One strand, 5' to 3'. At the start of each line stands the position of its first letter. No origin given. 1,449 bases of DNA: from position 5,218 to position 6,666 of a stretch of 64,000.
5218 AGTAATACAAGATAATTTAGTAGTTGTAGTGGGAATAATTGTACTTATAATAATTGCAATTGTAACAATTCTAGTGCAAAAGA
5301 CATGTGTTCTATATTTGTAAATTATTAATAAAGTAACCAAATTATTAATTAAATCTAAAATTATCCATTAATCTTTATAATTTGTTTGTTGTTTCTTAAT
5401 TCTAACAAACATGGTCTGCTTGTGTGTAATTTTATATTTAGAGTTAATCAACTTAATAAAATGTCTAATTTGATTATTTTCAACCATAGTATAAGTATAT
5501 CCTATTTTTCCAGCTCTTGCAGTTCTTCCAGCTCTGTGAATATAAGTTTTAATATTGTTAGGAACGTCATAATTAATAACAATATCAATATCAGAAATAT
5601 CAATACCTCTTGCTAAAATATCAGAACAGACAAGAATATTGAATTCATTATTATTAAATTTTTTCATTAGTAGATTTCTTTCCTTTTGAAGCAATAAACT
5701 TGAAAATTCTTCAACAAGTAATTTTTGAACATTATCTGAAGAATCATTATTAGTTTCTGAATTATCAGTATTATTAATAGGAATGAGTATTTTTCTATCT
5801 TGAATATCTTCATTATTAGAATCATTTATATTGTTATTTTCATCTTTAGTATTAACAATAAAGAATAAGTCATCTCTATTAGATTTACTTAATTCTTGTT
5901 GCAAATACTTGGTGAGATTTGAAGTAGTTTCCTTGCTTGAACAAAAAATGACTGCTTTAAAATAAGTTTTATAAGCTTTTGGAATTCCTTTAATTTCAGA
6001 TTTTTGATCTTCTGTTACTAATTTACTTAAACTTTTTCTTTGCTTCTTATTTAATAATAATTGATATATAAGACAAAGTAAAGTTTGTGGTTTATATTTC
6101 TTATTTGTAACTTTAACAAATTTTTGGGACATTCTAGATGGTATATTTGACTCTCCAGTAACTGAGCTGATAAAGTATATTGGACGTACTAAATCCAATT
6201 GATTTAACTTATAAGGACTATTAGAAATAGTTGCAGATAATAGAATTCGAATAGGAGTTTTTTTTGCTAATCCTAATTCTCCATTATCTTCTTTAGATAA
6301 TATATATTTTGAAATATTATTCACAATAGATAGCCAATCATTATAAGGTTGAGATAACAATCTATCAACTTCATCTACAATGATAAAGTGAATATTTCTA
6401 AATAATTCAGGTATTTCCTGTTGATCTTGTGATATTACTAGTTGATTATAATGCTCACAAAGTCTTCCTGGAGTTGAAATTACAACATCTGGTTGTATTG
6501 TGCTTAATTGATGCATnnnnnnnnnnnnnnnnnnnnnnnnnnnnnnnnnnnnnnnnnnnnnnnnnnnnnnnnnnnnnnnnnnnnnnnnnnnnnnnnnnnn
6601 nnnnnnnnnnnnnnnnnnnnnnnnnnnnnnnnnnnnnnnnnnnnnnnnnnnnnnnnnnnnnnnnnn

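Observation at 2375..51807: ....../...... E2F-like boxes, frequently palindromic or in inverted pairs, upstream of nearly every gene in the housekeeping block and absent from the secreted array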

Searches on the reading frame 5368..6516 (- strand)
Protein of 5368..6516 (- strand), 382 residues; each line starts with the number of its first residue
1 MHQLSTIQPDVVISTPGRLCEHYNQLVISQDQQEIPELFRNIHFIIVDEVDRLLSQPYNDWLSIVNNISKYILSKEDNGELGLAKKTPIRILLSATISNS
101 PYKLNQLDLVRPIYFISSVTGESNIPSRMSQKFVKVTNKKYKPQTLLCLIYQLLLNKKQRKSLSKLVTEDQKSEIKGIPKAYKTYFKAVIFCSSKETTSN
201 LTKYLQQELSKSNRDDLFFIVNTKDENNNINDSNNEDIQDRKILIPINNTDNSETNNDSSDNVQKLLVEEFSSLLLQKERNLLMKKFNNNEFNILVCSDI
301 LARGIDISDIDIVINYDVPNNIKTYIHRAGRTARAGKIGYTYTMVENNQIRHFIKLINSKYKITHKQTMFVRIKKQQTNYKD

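Call 8: search_protein_families(library=pfam, proteins=[window:5368-6516:-])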
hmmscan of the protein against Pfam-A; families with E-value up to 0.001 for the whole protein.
window:5368-6516:- (382 aa): 2 families
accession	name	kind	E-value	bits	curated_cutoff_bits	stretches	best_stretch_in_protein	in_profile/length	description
PF00271.37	Helicase_C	-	1.6e-24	86.7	23.5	1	239-336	14-110/110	Helicase conserved C-terminal domain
PF00270.35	DEAD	-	3.5e-09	37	26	1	7-101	92-164/167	DEAD/DEAH box helicase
